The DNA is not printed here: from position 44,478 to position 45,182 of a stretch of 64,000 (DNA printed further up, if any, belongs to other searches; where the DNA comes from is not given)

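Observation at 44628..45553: Panacea (DUF4065) antitoxin coupled to a Doc-like toxin whose catalytic His is Gln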

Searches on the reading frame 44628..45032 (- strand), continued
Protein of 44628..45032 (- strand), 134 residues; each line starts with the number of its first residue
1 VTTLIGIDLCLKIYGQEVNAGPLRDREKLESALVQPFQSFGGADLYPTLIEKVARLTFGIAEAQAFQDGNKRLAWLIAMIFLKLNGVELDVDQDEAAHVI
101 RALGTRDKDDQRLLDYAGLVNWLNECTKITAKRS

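Call 58: find_encoding_contigs(protein=P0311, flank=4000, max_places=2)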
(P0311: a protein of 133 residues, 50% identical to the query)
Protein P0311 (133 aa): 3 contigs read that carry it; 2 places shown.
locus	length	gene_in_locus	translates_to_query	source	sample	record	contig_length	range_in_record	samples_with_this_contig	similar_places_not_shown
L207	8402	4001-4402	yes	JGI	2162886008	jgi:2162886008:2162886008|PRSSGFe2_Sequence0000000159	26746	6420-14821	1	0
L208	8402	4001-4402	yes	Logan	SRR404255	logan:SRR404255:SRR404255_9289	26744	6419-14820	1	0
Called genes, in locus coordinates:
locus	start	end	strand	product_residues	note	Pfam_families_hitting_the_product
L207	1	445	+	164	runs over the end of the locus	-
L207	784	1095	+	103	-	PF21848:DUF6907 (weak)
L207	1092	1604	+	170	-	-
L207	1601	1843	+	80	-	PF13443:HTH_26 (faint)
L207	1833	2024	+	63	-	PF12728:HTH_17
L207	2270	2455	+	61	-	-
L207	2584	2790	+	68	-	-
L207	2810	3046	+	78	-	-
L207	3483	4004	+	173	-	PF13274:SocA_Panacea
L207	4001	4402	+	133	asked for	PF02661:Fic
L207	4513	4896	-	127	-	-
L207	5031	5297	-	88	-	-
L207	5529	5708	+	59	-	-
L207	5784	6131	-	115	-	-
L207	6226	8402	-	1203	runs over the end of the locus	PF10145:PhageMin_Tail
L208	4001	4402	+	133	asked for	PF02661:Fic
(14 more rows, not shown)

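Call 59: find_encoding_contigs(protein=P0308, flank=4000, max_places=2)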
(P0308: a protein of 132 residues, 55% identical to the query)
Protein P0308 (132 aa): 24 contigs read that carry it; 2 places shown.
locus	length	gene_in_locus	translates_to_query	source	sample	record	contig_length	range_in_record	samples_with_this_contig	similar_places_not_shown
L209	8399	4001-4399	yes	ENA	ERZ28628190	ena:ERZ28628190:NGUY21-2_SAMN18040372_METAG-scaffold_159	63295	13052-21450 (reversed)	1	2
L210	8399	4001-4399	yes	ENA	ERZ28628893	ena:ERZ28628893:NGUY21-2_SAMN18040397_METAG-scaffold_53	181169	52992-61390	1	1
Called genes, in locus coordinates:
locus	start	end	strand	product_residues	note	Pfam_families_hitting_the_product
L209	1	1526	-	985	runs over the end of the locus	PF00005:ABC_tran (faint), PF02463:SMC_N (faint), PF03193:RsgA_GTPase (faint), PF13191:AAA_16 (faint), PF13555:AAA_29 (faint), PF20703:nSTAND1 (faint), PF17760:UvrA_inter, PF17755:UvrA_DNA-bind, +1 more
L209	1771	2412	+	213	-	PF11716:MDMPI_N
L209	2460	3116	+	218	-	PF00753:Lactamase_B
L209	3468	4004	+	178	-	PF13274:SocA_Panacea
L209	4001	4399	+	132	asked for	PF02661:Fic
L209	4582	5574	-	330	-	PF03741:TerC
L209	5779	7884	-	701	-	PF04851:ResIII, PF00270:DEAD (weak), PF17757:UvrB_inter, PF27431:UvrB_3rd, PF00271:Helicase_C, PF12344:UvrB, PF02151:UVR (weak)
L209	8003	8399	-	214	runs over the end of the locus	PF01121:CoaE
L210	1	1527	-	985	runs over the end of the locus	PF00005:ABC_tran (faint), PF02463:SMC_N (faint), PF03193:RsgA_GTPase (faint), PF13191:AAA_16 (faint), PF13555:AAA_29 (faint), PF20703:nSTAND1 (faint), PF17760:UvrA_inter, PF17755:UvrA_DNA-bind, +1 more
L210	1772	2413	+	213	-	PF11716:MDMPI_N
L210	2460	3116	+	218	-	PF00753:Lactamase_B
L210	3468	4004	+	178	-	PF13274:SocA_Panacea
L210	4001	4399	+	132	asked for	PF02661:Fic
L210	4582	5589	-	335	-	PF03741:TerC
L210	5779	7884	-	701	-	PF04851:ResIII, PF00270:DEAD (weak), PF17757:UvrB_inter, PF27431:UvrB_3rd, PF00271:Helicase_C, PF12344:UvrB, PF02151:UVR (weak)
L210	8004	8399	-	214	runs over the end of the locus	PF01121:CoaE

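Call 75: predict_structure(alignment_id=A4)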
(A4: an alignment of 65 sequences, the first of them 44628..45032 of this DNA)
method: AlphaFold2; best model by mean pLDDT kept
length: 134 residues; sequences in the alignment: 65
mean_pLDDT: 91.9   pTM: 0.85
mean pLDDT of the five models: 91.9, 91.5, 91.3, 90.2, 88.3
residues with pLDDT >= 90: 119; 70-90: 8; 50-70: 3; < 50: 4
segments of 3 or more residues with pLDDT < 50: 131-134
pLDDT, mean of each block of 10 residues (from residue 1): 90 97 97 96 94 97 95 97 93 92 91 94 82 38
secondary structure, 60 per line:
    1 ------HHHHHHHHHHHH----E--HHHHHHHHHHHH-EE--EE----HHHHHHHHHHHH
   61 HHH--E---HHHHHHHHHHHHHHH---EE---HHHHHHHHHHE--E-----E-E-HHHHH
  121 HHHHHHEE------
elements in order: H7-18 H26-37 H49-63 H70-84 H93-102 H116-126

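Call 78: fold_search(model_id=the predicted structure, library=pdb)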
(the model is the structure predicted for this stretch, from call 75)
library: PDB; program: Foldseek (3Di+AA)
matches with E <= 10: 154; with E <= 0.001: 5
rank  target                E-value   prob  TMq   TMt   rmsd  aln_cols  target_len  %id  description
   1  3dd7_A                2.4e-04  1.00  0.66  0.71   3.5       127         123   19  Structure of DocH66Y in complex with the C-terminal domain of Phd (released 2008-09-16)
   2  3kh2_A                2.7e-04  1.00  0.70  0.75   3.0       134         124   17  Crystal structure of the P1 bacteriophage Doc toxin (F68S) in complex with the Phd antitoxin (L17M/V39A). Northeast St (released 2010-08-18)
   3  3dd7_C                3.3e-04  1.00  0.72  0.78   3.2       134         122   19  Structure of DocH66Y in complex with the C-terminal domain of Phd (released 2008-09-16)
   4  3kh2_C                3.4e-04  1.00  0.70  0.76   3.3       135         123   17  Crystal structure of the P1 bacteriophage Doc toxin (F68S) in complex with the Phd antitoxin (L17M/V39A). Northeast St (released 2010-08-18)
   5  3k33_A                3.4e-04  1.00  0.63  0.68   3.5       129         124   19  Crystal structure of the Phd-Doc complex (released 2010-08-18)
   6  4m16                  9.7e-03  1.00  0.46  0.30   6.8       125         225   10  Crystal Structure of the N-terminal Fic Domain of Bartonella effector protein (Bep); substrate of VirB T4SS (VirB-transl (released 2014-08-06)
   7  5eu0_A                1.4e-02  0.99  0.44  0.30   4.7       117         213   13  FIC domain of Bep1 from Bartonella rochalimae in complex with BiaA (released 2017-03-01)
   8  9yz5_A                2.0e-02  1.00  0.57  0.27   5.6       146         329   16  human FicD bound with farnesyl pyrophosphate (released 2026-02-25)
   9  6i7h                  2.4e-02  1.00  0.58  0.27   4.9       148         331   16  Crystal structure of dimeric FICD mutant K256S (released 2019-09-25)
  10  6i7g_B                3.0e-02  0.99  0.58  0.27   5.0       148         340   18  Crystal structure of dimeric wild type FICD complexed with ATP (released 2019-09-25)
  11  4u0s_B                3.2e-02  1.00  0.59  0.28   4.4       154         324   17  Structure of Eukaryotic fic domain containing protein with ADP (released 2014-12-10)
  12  6i7k                  3.2e-02  0.99  0.56  0.27   4.9       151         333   18  Crystal structure of monomeric FICD mutant L258D complexed with MgATP (released 2019-09-25)
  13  5nv5_B                3.6e-02  0.97  0.44  0.32   6.5       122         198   15  Enterococcus faecalis FIC protein (released 2018-05-30)
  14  3dd9_C                4.3e-02  0.90  0.36  0.41  13.9       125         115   20  Structure of DocH66Y dimer (released 2009-06-09)
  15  7b7z_A                4.6e-02  0.99  0.57  0.27   5.0       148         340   15  DeAMPylation complex of monomeric FICD and AMPylated BiP (state 1) (released 2021-07-07)
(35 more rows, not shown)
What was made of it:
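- On Fic/Doc superfamily, Doc subfamily: The top five Foldseek PDB hits are all P1 Doc chains, TM 0.63-0.78 (calls 75, 78).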

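Call 86: search_protein_families(library=padloc, proteins=[window:44628-45032:-], max_evalue=0.01)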
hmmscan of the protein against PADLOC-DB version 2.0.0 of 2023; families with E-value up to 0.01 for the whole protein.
window:44628-45032:- (134 aa): 4 families
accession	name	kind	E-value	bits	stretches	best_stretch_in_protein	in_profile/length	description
PDLC04965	PDC-S23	-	7.5e-12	43.3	1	25-94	222-289/327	-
PDLC04963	PDC-S23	-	1.2e-11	42.7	1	26-92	205-271/312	-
PDLC04964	PDC-S23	-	2.2e-08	31.7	1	24-89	224-288/331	-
PDLC04718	PDC-M59B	-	7.8e-06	24.1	1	35-88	39-92/159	-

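Call 87: search_protein_families(library=phrogs, proteins=[window:44628-45032:-], max_evalue=0.001)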
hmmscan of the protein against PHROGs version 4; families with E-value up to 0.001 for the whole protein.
window:44628-45032:- (134 aa): 4 families
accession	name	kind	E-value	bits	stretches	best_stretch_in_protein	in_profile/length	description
phrog_577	-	moron, auxiliary metabolic gene and host takeover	4.4e-20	72.9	1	22-115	26-118/128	Doc-like toxin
phrog_26655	-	unknown function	1.7e-16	61.8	1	23-100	103-180/216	-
phrog_18015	-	unknown function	1.8e-10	41.7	1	23-94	30-101/244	-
phrog_11900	-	unknown function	0.00087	19.8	1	49-87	142-180/230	-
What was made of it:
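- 44628..45032 (-): Gln-type Doc-family toxin gene, 134 aa (stop codon 44628-44630). PHROG 577 'Doc-like toxin' E 4e-20 (call 87).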

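Call 91: search_protein_families(library=pfam, proteins=[L123:2686-6000:+, L096:1976-2860:+, L100:899-1858:+, P0097, P0150], max_evalue=0.01)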
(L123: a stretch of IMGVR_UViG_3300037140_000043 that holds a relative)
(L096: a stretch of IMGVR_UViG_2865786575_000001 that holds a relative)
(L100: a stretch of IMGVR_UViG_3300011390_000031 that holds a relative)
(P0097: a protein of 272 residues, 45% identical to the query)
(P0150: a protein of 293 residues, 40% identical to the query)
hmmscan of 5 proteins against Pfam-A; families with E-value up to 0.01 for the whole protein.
L123:2686-6000:+ (1105 aa): 3 families
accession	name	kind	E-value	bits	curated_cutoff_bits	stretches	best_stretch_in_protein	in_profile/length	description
PF02661.23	Fic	-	1e-07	33.1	24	1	65-129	29-93/93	Fic/DOC family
PF23474.1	Acb1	-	0.00095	19.4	27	1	424-573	11-139/144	Anti-CBASS protein Acb1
PF13563.12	2_5_RNA_ligase2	-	0.0073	16.8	27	0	480-549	58-122/152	2'-5' RNA ligase superfamily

L096:1976-2860:+ (295 aa): 1 family
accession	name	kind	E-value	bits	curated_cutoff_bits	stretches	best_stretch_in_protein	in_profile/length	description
PF02661.23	Fic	-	7.7e-11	43.1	24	1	23-99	4-93/93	Fic/DOC family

L100:899-1858:+ (320 aa): 2 families
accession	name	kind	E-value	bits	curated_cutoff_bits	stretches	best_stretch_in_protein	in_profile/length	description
PF02661.23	Fic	-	2.1e-08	35.3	24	1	28-107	1-93/93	Fic/DOC family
PF22091.2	DUF6941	-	0.0036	18.1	27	1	193-305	21-123/125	Family of unknown function (DUF6941)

P0097 (272 aa): 2 families
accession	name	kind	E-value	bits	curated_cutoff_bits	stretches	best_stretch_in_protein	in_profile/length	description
PF02661.23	Fic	-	8.5e-11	43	24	1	4-82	1-93/93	Fic/DOC family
PF22091.2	DUF6941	-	5.1e-08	33.8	27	1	140-269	1-124/125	Family of unknown function (DUF6941)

P0150 (293 aa): 2 families
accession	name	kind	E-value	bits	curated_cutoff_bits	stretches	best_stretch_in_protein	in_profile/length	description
PF02661.23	Fic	-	2.7e-07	31.8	24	1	20-77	25-93/93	Fic/DOC family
PF22091.2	DUF6941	-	0.0024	18.7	27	1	146-266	13-124/125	Family of unknown function (DUF6941)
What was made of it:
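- Gln types also occur in unusual fusions: Doc(Q)+DUF6941, and a viral protein of at least 1100 aa with a weak Acb1/2H-like region (call 91).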

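Call 93: list_cluster_members(proteins=[P0010, P0019, P0037, P0175, P0321, P0366, P0368, P0371, P0186, P0211])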
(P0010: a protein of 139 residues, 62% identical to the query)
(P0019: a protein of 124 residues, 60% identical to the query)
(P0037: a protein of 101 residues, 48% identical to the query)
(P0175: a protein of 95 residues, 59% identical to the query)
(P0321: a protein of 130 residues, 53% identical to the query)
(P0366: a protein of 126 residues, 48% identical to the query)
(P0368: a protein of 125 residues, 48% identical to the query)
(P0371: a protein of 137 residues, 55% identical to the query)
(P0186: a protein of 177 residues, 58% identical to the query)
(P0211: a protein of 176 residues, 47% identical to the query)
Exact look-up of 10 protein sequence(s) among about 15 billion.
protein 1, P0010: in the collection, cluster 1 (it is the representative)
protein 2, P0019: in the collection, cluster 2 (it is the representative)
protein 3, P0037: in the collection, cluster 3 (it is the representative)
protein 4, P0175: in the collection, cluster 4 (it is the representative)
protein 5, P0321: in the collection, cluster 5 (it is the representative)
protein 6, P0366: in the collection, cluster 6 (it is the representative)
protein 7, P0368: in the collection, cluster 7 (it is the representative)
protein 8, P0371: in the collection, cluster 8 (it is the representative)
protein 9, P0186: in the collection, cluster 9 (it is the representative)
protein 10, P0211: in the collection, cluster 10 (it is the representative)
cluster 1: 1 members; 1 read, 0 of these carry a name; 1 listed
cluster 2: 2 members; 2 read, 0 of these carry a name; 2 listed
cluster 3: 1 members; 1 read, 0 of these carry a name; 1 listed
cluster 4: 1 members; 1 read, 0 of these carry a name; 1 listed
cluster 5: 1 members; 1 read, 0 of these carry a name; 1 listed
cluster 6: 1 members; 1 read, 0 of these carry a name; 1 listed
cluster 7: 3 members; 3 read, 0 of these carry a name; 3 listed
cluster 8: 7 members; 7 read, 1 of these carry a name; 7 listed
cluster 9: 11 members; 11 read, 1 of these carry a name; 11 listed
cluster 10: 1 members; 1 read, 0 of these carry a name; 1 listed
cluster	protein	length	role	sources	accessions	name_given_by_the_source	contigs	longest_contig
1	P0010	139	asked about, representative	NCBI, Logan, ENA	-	-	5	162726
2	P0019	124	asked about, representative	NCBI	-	-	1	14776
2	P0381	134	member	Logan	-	-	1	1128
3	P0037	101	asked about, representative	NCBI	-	-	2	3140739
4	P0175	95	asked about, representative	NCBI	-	-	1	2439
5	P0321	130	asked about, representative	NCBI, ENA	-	-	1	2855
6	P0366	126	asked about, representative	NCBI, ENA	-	-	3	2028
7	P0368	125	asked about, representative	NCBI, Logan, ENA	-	-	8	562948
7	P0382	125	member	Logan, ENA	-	-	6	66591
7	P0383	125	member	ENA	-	-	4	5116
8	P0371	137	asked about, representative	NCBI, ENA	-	-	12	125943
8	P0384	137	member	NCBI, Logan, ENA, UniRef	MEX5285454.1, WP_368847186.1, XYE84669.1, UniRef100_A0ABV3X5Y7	type II toxin-antitoxin system death-on-curing family toxin [Selenomonas sputigena] | Type II toxin-antitoxin system death-on-curing family toxin n=1 Tax=Selenomonas sputigena ...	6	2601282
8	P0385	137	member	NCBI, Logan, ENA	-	-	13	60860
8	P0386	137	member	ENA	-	-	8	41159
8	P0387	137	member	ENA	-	-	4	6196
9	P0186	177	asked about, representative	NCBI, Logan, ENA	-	-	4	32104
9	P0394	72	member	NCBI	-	-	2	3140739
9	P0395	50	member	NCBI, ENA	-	-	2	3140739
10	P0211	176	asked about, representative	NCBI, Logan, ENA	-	-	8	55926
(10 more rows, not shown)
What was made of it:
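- Decayed copies exist in a complete genome: P0037 with PanA fragments P0394/P0395 (call 93).
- Tried and rejected: a cluster look-up (call 93);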

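Call 97: search_dna_similar(query=L092:1911-2483:+, collection=plasmids, mode=protein, max_rows=30, max_evalue=1e-8)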
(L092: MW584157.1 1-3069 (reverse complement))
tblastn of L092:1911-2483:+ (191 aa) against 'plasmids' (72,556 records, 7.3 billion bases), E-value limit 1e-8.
Records with a match: 49; places in all: 51; records where one place covers at least 80% of the query: 2.
Best place of each record, by identity: <60% 49.
By first word of the organism name: Bacillus 26; Paenibacillus 4; Pseudarthrobacter 2; Neisseria 2; Rhizobium 1; Escherichia 1; Pseudomonas 1; Pontibacter 1; Parabacteroides 1; Shewanella 1; and 9 more.
By predicted mobility (MOB-suite, as given by PLSDB): non-mobilizable 36; conjugative 10; mobilizable 3.
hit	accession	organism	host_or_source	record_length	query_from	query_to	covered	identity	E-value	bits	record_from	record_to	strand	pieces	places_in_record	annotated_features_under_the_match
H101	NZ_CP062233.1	Rhizobium sp. TH2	Sainfoin,pure bacterial culture,Nodule ...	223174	1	145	76%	40.7%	6e-25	107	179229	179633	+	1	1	type II toxin-antitoxin system antitoxin SocA domain-containing ...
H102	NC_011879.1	Pseudarthrobacter chlorophenolicus A6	-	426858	2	154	80%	35.7%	3e-13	74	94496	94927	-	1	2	type II toxin-antitoxin system antitoxin SocA domain-containing ...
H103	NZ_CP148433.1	Escherichia coli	Chicken,single cell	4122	1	147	77%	36.0%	4e-14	77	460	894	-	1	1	type II toxin-antitoxin system antitoxin SocA domain-containing ...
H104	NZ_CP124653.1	Pseudomonas aeruginosa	Homo sapiens,Wound/Abscess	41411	1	144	75%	36.1%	1e-16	84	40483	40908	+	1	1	type II toxin-antitoxin system antitoxin SocA domain-containing ...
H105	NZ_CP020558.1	Paenibacillus larvae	Apis mellifera,single cell microbial ...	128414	3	152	79%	34.2%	6e-11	67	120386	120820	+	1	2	type II toxin-antitoxin system antitoxin SocA domain-containing ...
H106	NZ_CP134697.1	Pontibacter sp. G13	single cell,seawater, biofilm of coral ...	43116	1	145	76%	34.2%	8e-14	76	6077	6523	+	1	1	type II toxin-antitoxin system antitoxin SocA domain-containing ...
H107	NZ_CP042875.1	Bacillus cereus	Triticum aestivum L,tissue sample,root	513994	28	146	62%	41.3%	2e-17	86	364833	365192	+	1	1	type II toxin-antitoxin system antitoxin SocA domain-containing ...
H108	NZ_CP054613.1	Paenibacillus cellulosilyticus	cell culture,soil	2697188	1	145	76%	33.8%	1e-12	72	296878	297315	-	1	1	none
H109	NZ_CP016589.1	Bacillus thuringiensis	Mono isolate,Ginseng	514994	6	150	76%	33.3%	3e-17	86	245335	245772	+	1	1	type II toxin-antitoxin system antitoxin SocA domain-containing ...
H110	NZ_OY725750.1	Parabacteroides distasonis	-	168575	1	147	77%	32.7%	4e-14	77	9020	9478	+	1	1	type II toxin-antitoxin system antitoxin SocA domain-containing ... | hypothetical protein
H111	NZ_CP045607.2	Bacillus cereus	Whole organism,soil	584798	2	148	77%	32.5%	1e-13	76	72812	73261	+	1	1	type II toxin-antitoxin system antitoxin SocA domain-containing ...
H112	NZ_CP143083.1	Shewanella khirikhana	shrimp,mixed culture,intestine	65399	1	157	82%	29.8%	3e-10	65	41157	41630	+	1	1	type II toxin-antitoxin system antitoxin SocA domain-containing ...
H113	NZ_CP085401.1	Bacillus tropicus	single cell,soil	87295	3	144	74%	32.2%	1e-9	64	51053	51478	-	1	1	type II toxin-antitoxin system antitoxin SocA domain-containing ...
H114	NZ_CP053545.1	Paenarthrobacter sp. YJN-5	cell culture,soil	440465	1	144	75%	31.3%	4e-11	68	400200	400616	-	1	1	type II toxin-antitoxin system antitoxin SocA domain-containing ...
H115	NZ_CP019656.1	Paenibacillus larvae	honeybees,cell culture,foul brood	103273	24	145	64%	36.5%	2e-15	80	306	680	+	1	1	type II toxin-antitoxin system antitoxin SocA domain-containing ...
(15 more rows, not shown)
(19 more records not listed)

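Call 101: get_annotated_region(hit=H47, flank=700)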
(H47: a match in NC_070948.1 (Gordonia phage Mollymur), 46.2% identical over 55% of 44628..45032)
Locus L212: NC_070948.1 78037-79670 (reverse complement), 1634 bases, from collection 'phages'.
description: Gordonia phage Mollymur, complete genome.
organism: Gordonia phage Mollymur (NCBI taxid 2590895)
taxonomy: Viruses; Duplodnaviria; Heunggongvirae; Uroviricota; Caudoviricetes; Mollymurvirus; Mollymurvirus mollymur
host: Gordonia terrae 3612; source: soil; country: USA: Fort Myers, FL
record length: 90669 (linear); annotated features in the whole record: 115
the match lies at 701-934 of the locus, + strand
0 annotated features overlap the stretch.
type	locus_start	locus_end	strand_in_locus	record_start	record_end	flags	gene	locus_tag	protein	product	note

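Call 102: get_annotated_region(hit=H60, flank=700)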
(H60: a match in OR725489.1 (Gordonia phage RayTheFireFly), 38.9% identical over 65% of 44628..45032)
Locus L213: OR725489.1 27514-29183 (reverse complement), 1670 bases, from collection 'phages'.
description: Gordonia phage RayTheFireFly, complete genome.
organism: Gordonia phage RayTheFireFly (NCBI taxid 3096144)
taxonomy: Viruses; Duplodnaviria; Heunggongvirae; Uroviricota; Caudoviricetes
host: Gordonia terrae 3612; source: soil; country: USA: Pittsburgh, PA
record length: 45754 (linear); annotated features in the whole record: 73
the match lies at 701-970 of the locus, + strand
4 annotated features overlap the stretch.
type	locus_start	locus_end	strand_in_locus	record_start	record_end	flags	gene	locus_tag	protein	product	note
CDS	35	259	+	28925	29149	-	35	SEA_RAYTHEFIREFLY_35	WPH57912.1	hypothetical protein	-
CDS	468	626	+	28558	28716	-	34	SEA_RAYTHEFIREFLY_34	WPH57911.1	hypothetical protein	-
CDS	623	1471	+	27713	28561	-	33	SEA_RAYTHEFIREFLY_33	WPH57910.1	toxin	toxin in toxin/antitoxin system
CDS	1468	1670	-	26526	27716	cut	32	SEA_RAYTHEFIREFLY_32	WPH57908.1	minor tail protein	-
